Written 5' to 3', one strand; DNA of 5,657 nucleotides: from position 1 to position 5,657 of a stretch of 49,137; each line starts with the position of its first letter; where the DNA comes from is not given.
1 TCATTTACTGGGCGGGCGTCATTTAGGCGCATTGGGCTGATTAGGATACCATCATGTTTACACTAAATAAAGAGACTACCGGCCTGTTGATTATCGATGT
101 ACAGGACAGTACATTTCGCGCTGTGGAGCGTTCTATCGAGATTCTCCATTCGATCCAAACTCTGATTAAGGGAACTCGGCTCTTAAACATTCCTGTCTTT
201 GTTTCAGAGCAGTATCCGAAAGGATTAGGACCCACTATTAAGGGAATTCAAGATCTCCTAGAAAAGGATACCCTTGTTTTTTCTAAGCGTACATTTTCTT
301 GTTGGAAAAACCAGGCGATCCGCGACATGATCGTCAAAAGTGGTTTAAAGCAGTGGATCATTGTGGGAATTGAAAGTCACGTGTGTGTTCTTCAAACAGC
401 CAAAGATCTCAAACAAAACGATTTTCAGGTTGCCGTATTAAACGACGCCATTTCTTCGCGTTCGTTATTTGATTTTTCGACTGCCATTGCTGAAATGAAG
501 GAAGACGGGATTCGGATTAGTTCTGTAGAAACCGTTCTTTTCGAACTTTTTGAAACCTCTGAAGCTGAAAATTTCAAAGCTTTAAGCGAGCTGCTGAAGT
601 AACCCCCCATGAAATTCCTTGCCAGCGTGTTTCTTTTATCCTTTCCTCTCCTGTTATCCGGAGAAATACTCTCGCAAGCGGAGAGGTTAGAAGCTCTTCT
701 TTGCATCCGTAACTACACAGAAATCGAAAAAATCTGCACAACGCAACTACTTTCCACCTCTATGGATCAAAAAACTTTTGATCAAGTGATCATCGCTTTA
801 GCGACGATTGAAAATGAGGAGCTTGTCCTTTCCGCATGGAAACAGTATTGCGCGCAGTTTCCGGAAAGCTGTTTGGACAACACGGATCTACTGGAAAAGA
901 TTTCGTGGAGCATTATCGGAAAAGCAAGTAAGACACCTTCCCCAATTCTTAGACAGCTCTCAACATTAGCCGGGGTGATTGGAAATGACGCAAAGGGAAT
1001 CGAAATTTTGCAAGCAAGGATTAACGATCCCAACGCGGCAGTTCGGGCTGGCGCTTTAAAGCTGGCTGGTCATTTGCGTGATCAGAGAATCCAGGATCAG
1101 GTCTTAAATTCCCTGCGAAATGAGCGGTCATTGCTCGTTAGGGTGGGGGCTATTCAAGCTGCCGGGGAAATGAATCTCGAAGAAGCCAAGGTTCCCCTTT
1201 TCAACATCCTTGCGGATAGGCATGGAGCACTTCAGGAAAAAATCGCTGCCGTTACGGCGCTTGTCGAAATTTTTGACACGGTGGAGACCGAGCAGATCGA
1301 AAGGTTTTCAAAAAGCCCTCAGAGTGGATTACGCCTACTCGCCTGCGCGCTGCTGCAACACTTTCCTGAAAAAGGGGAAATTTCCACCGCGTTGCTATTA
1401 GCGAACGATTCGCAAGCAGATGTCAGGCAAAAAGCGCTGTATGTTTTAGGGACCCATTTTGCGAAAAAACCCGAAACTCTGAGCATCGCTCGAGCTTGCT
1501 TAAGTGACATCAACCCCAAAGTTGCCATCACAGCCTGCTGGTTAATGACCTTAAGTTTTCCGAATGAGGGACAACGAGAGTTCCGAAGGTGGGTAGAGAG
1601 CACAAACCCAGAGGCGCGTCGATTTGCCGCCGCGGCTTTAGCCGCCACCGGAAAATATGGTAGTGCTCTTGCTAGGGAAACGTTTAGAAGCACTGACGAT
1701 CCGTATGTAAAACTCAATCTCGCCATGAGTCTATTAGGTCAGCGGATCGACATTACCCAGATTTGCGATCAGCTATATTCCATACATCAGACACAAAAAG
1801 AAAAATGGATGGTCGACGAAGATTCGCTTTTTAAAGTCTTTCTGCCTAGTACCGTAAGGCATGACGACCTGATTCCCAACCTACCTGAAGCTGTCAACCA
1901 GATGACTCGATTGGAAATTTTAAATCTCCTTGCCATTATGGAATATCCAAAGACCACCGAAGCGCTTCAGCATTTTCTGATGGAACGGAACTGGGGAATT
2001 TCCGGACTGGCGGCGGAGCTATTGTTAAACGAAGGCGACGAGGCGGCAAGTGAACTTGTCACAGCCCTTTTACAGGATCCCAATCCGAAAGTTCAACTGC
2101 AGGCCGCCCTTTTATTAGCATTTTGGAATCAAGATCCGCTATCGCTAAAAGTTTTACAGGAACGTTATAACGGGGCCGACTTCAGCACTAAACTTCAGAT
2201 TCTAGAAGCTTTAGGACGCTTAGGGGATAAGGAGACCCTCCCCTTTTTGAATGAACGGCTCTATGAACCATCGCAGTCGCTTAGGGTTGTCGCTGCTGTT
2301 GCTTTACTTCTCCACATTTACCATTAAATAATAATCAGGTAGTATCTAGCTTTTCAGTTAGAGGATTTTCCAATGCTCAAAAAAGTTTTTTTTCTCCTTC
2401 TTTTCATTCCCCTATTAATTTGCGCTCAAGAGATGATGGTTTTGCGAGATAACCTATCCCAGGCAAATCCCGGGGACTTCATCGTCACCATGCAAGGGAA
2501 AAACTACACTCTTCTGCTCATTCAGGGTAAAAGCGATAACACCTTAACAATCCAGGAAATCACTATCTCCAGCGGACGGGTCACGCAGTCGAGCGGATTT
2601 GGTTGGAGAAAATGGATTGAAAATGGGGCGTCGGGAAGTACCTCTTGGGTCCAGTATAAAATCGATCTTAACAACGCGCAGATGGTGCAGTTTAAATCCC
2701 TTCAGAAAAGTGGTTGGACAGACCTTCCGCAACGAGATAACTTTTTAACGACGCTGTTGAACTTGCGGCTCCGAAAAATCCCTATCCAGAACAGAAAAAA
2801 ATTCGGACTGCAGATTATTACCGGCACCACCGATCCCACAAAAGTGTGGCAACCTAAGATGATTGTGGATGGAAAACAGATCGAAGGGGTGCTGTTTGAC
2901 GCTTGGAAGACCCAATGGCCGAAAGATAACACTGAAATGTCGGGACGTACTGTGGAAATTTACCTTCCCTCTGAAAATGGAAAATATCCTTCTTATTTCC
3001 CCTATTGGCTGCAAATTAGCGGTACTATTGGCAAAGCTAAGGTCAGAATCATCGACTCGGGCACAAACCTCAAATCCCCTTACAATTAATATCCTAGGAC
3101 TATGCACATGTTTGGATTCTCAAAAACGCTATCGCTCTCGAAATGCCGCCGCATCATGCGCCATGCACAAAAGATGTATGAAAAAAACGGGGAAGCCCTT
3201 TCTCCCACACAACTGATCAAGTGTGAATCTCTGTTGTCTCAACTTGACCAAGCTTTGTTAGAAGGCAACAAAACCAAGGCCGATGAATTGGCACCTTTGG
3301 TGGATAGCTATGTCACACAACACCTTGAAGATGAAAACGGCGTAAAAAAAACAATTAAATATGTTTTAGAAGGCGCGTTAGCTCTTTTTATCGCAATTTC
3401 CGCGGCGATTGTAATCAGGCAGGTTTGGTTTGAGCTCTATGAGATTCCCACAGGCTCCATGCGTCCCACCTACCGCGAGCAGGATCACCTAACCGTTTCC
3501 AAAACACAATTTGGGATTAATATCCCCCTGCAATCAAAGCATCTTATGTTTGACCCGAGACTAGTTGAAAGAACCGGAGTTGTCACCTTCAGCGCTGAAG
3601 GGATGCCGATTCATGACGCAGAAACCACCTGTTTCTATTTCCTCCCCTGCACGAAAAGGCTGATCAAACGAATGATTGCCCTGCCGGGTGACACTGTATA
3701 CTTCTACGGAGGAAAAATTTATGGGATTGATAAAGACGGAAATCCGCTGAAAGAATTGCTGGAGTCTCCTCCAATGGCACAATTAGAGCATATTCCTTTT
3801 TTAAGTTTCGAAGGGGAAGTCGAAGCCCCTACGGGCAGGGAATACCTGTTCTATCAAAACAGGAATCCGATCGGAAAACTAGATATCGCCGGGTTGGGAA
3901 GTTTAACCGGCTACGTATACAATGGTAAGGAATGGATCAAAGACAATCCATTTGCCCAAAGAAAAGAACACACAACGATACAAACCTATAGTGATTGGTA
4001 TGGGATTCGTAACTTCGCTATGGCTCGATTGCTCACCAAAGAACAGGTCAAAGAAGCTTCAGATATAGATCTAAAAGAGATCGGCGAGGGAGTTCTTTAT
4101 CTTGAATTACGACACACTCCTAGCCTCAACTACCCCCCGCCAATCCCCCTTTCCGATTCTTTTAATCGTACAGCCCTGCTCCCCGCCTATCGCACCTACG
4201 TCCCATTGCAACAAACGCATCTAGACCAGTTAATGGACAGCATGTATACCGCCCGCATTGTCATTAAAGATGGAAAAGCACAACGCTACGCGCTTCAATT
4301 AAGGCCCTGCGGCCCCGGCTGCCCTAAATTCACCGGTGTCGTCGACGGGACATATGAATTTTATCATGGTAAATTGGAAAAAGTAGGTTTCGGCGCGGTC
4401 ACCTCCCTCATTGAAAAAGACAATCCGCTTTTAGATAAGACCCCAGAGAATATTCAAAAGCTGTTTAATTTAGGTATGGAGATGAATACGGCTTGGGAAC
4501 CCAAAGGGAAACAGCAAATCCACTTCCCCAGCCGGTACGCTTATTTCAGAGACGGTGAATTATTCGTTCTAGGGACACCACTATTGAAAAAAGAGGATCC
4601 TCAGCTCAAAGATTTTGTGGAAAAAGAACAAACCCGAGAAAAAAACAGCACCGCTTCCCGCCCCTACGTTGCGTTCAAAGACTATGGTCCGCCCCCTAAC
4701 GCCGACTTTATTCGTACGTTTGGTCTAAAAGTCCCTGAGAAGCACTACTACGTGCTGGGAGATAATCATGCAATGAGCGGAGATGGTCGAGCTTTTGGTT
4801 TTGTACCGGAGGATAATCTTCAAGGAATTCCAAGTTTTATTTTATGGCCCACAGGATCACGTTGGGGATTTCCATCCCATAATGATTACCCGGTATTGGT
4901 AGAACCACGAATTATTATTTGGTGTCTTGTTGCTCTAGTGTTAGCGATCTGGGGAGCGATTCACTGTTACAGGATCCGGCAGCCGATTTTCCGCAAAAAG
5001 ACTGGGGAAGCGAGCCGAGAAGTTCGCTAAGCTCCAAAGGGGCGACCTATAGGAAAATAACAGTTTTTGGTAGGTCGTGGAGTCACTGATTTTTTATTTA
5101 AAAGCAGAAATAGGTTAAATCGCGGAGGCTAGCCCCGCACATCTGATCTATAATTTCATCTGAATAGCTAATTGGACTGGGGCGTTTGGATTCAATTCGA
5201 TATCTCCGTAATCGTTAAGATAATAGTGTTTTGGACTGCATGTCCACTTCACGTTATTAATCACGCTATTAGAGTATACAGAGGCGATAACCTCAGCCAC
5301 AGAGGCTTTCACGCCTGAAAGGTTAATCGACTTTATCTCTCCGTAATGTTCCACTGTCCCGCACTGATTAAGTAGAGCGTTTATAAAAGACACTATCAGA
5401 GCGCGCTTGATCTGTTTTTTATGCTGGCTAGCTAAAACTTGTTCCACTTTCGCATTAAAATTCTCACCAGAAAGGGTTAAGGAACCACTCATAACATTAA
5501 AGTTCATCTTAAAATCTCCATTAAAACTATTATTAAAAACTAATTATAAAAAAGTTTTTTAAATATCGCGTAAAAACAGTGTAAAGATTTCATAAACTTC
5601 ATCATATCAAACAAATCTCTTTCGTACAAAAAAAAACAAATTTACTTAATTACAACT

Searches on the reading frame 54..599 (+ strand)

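Call 16: search_protein_families(library=pfam, proteins=[window:54-599:+], max_evalue=0.001)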
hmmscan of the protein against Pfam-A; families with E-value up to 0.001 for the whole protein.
window:54-599:+ (182 aa): 1 family
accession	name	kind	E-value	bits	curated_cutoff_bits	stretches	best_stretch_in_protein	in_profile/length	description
PF00857.26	Isochorismatase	-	8.6e-29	101.3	27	1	9-159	1-174/175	Isochorismatase domain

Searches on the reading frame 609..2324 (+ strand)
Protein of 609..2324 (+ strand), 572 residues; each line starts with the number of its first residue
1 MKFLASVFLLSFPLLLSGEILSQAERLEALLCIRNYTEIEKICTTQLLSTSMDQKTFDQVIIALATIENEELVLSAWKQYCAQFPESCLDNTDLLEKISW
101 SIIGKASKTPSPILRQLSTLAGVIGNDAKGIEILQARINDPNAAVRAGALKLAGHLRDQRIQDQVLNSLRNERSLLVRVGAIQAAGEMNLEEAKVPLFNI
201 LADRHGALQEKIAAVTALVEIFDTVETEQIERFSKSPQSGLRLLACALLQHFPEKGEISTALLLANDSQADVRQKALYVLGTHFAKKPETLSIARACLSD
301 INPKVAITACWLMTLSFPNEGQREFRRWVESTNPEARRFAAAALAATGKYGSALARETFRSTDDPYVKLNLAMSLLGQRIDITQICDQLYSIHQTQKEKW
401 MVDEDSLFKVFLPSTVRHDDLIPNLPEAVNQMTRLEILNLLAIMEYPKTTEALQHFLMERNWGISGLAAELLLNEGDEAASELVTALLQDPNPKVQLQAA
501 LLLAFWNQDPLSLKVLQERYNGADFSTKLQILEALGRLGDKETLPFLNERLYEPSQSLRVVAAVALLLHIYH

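Call 16: search_protein_families(library=pfam, proteins=[window:609-2324:+], max_evalue=0.001)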
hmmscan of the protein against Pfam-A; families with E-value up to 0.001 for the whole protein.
window:609-2324:+ (572 aa): 3 families
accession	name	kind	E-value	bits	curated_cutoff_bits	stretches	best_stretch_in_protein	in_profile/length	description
PF13646.12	HEAT_2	-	7.9e-30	103.4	27.7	2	482-566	3-87/88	HEAT repeats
PF02985.28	HEAT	-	1.1e-07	31.8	23.5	0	484-503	5-24/31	HEAT repeat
PF13513.12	HEAT_EZ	-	0.00063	20.7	27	0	482-504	31-53/55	HEAT-like repeat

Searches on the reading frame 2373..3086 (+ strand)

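Call 16: search_protein_families(library=pfam, proteins=[window:2373-3086:+], max_evalue=0.001)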
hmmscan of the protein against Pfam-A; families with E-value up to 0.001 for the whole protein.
window:2373-3086:+ (238 aa): 1 family
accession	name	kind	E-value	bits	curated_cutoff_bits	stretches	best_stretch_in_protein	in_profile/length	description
PF24683.1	CT021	-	2.4e-38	131.2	27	1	46-170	1-124/125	CT021 protein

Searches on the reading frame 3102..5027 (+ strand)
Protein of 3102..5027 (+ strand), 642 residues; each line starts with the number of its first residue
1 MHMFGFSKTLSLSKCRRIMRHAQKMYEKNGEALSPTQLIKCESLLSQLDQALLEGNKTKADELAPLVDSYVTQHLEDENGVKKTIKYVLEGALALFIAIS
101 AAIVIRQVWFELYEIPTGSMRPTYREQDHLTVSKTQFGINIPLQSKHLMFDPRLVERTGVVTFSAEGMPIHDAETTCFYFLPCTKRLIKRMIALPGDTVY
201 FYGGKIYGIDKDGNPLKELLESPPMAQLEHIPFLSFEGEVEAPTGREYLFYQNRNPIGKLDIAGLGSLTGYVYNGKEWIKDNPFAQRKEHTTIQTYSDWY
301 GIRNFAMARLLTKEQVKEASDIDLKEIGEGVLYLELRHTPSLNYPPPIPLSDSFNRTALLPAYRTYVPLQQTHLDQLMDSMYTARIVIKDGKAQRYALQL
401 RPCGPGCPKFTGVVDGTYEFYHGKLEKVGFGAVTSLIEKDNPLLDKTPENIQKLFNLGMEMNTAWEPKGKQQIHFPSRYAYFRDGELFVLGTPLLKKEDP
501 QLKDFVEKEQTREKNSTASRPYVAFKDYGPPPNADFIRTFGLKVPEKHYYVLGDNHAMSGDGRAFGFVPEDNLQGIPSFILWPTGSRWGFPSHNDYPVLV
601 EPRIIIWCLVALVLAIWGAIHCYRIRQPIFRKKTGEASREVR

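Call 3: search_protein_families(library=pfam, proteins=[window:3102-5027:+], max_evalue=1)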
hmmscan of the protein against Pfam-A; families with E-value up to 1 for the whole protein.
window:3102-5027:+ (642 aa): 1 family
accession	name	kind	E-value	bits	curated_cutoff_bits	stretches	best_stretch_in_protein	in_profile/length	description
PF10502.14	Peptidase_S26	-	2.2e-28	99.7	22.9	2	92-254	5-142/168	Signal peptidase, peptidase S26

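Call 9: find_related_loci(query=window:3102-5027:+, collection=genome_contigs, flank=10000)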
Query window:3102-5027:+ (642 aa) in genome_contigs; peptide patterns used: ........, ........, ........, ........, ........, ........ (x = any residue, [..] = any of these).
52 stretches matched a pattern; 32 encode a relative of the query (tblastn E <= 1e-3); 32 distinct loci.
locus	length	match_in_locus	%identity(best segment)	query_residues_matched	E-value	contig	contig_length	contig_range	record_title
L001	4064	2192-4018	51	11-626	0e+0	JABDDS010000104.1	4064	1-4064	MAG: Chlamydiae bacterium isolate BWMinHeated_Nextera45_MAG1 3300020889.a:Ga0207113_1296, whole genome shotgun sequence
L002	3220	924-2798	50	8-629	0e+0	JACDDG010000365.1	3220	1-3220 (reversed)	MAG: Parachlamydiaceae bacterium isolate MGR_bin328 SD2899_NODE_12767_length_3220_cov_1.008406, whole genome shotgun seq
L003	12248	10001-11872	49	8-628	0e+0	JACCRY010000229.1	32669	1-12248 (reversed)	MAG: Parachlamydiaceae bacterium isolate MGR_bin34 SD2897-2912_k127_442058, whole genome shotgun sequence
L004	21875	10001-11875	49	8-629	0e+0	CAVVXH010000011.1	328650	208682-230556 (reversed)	MAG: uncultured Parachlamydiaceae bacterium isolate MFD04540.bin.3.34 genome assembly, contig: contig_29153, whole genom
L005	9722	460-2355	47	1-632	0e+0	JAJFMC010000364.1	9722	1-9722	MAG: Chlamydiae bacterium isolate OFTM21 OFTM21_363, whole genome shotgun sequence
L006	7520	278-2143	45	7-630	0e+0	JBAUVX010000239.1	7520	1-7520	MAG: Waddliaceae bacterium isolate MFD09781_ilm_asm_bin19 k127_149432, whole genome shotgun sequence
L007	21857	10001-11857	46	6-629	1e-177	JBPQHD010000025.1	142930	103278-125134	MAG: Parachlamydiaceae bacterium isolate JB084 contig25, whole genome shotgun sequence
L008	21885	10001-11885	46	7-632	9e-152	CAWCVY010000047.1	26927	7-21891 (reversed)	MAG: uncultured Chlamydiae bacterium isolate MFD01633.bin.3.44 genome assembly, contig: contig_52324, whole genome shotg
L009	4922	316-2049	41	45-628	1e-147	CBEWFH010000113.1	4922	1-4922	MAG TPA_asm: uncultured Simkaniaceae bacterium isolate SRR13515398_binner13_Refined_6 genome assembly, contig: ERZ255104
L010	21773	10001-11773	43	33-629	5e-144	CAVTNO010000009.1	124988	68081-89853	MAG: uncultured Rhabdochlamydiaceae bacterium isolate MFD04780.bin.1.108 genome assembly, contig: contig_35202, whole ge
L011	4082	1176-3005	40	6-626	5e-145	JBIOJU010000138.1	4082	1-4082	MAG: Chlamydiales bacterium isolate GcA13-11 k141_475449_length_4082_cov_15.3953, whole genome shotgun sequence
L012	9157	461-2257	40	12-629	1e-140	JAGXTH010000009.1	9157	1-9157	MAG: Simkania sp. isolate CROMO_BS_87_3_0 c_000000000449, whole genome shotgun sequence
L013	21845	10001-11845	38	8-621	1e-135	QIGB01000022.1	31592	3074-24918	MAG: Chlamydiae bacterium isolate SZUA-160 Ga0063294_10000271, whole genome shotgun sequence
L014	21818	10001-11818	39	4-624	2e-135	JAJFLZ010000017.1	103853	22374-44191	MAG: Chlamydiae bacterium isolate OFTM343 OFTM343_16, whole genome shotgun sequence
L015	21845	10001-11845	37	8-621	9e-135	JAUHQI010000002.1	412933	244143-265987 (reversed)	MAG: Candidatus Sacchlamyda saccharinae isolate RhabSjap6 c_000000000002, whole genome shotgun sequence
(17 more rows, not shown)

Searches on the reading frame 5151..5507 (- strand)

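Call 3: search_protein_families(library=pfam, proteins=[window:5151-5507:-], max_evalue=1)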
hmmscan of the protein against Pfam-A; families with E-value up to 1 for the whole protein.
window:5151-5507:- (119 aa): 0 families

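Call 49: search_protein_families(library=ncbifam, proteins=[window:5151-5507:-], max_evalue=0.1)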
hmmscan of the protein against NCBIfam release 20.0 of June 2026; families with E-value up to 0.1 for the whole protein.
window:5151-5507:- (119 aa): 2 families
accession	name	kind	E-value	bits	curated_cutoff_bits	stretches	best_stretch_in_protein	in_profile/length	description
NF010931.0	PRK14351.1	equivalog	0.041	12.4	1051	1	46-94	94-140/692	NAD-dependent DNA ligase LigA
NF040604.2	HacB_Meth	equivalog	0.095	12.6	230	0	48-89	62-102/159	homoaconitase small subunit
